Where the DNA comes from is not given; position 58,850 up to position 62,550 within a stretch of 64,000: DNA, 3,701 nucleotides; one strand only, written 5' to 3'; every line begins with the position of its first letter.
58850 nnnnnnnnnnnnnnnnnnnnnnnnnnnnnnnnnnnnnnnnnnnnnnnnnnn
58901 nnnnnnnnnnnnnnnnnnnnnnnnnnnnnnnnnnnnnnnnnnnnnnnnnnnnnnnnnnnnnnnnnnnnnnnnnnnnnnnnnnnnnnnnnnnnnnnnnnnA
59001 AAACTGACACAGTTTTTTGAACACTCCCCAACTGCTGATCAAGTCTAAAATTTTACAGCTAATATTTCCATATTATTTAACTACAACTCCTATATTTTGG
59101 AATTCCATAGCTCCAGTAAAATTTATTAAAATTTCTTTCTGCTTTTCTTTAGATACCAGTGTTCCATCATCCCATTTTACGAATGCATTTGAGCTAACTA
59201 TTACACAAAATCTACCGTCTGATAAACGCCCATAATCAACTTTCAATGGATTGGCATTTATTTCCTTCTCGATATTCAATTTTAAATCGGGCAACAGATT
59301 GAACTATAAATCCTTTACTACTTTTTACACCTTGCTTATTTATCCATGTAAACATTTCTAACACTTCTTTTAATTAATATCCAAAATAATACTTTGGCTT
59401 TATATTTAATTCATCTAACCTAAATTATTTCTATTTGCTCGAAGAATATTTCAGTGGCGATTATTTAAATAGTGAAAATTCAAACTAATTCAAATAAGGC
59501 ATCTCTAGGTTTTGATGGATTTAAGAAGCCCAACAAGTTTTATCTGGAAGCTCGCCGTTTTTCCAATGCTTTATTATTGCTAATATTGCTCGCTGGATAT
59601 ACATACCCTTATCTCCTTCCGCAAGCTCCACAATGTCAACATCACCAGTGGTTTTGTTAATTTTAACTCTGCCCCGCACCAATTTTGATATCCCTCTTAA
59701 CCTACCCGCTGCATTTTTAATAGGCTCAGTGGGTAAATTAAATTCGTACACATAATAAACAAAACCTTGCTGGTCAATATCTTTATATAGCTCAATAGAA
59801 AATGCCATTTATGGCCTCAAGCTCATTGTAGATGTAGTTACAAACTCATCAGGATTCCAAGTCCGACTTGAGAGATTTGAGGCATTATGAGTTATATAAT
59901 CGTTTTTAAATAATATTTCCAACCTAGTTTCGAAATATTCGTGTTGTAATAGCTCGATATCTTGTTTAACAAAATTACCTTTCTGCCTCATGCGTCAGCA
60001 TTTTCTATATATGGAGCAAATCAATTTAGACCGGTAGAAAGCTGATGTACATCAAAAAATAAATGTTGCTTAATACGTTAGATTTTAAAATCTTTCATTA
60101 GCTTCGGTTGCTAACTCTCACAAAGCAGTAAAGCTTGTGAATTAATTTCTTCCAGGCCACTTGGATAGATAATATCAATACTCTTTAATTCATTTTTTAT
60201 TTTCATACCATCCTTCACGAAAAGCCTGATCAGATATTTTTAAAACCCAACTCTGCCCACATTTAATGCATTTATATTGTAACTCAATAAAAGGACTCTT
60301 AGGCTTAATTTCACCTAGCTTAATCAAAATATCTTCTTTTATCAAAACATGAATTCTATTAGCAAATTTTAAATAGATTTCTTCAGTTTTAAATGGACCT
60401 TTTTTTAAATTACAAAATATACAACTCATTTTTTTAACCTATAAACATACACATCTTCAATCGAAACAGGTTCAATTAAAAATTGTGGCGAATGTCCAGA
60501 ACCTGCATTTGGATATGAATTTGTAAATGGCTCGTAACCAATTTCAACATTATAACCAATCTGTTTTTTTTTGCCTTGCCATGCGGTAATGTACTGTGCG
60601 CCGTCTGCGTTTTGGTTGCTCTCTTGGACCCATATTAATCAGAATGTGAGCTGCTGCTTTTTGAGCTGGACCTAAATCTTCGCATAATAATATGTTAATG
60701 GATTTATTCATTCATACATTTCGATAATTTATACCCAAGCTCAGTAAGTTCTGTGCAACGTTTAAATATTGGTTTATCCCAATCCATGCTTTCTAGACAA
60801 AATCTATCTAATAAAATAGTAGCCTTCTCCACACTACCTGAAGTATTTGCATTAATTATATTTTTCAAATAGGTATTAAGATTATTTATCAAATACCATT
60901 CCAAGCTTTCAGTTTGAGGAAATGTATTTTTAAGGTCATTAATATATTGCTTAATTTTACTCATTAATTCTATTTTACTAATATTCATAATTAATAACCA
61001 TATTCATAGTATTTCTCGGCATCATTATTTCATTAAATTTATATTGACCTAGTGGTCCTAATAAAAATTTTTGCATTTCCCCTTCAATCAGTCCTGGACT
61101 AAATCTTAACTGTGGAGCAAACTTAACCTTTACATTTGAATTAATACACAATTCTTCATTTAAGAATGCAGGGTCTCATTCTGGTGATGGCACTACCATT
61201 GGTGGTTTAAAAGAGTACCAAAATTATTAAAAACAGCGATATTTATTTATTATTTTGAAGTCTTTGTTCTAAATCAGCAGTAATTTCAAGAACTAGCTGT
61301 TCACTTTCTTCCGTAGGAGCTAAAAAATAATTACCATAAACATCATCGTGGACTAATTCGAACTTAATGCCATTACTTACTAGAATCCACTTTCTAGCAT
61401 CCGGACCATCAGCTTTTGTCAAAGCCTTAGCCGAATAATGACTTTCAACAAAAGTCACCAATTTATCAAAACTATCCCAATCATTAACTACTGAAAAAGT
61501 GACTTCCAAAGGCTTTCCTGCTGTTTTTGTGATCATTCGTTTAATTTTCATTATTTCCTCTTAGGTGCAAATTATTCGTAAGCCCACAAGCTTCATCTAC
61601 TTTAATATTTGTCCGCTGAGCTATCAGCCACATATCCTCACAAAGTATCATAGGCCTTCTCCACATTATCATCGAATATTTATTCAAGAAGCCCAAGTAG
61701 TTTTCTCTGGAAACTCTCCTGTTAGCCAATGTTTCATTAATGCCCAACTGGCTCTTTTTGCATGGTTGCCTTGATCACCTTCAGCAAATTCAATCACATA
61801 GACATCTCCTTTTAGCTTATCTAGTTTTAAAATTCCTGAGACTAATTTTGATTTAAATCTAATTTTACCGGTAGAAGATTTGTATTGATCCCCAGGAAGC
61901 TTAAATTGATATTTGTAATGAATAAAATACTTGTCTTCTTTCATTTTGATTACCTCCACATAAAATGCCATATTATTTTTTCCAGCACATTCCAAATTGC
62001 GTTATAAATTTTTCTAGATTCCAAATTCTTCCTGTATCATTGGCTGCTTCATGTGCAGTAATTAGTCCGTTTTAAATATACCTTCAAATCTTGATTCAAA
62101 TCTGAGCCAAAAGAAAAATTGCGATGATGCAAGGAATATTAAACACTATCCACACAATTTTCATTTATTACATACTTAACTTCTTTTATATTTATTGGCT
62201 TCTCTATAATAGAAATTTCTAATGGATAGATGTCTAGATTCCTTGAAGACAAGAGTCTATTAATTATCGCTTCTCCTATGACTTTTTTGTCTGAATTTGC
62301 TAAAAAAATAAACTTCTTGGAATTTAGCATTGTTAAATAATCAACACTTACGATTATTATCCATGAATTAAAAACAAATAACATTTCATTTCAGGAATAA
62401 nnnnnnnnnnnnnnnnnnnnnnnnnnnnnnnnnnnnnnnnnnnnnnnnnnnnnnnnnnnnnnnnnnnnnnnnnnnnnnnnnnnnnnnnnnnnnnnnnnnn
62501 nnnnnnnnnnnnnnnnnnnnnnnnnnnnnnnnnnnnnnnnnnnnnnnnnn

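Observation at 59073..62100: Tandemly duplicated three-small-gene cassette (a-b-c) of unknown function, with complementary decay in each copy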

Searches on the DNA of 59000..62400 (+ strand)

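Call 8: search_dna_similar(query=window:59000-62400:+, collection=plasmids, mode=distant)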
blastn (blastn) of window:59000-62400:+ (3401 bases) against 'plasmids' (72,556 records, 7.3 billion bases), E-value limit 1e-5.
Records with a match: 1; places in all: 1; records where one place covers at least 80% of the query: 0.
Best place of each record, by identity: 80-90% 1.
By first word of the organism name: Priestia 1.
By predicted mobility (MOB-suite, as given by PLSDB): non-mobilizable 1.
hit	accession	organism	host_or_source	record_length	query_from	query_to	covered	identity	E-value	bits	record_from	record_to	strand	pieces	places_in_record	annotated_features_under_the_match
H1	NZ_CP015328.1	Priestia filamentosa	plant,Cell culture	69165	3050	3101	2%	88.7%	3e-7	66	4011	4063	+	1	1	pre-toxin TG domain-containing protein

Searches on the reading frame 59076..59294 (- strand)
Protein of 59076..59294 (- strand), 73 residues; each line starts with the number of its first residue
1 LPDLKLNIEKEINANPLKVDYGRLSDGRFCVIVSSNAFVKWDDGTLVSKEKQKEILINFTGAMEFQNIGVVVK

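Call 5: search_protein_families(library=pfam, max_evalue=1, proteins=[window:59076-59294:-])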
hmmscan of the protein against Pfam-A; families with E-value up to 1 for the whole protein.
seq(73 aa): 0 families

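Call 6: search_protein_families(library=ncbifam, max_evalue=1, proteins=[window:59076-59294:-])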
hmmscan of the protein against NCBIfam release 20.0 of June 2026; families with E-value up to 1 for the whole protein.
seq(73 aa): 1 family
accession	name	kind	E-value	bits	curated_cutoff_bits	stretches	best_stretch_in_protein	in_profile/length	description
NF004543.0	PRK05888.2-5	equivalog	0.096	12.1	243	1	14-56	91-132/217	NADH-quinone oxidoreductase subunit NuoI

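Call 76: find_related_loci(query=window:59076-59288:-, collection=metagenome_contigs, flank=5000)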
Query seq(71 aa) (71 aa) in metagenome_contigs; peptide patterns used: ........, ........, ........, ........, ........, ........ (x = any residue, [..] = any of these).
600 stretches matched a pattern, but none encodes a relative of the query by tblastn (E <= 1e-3).
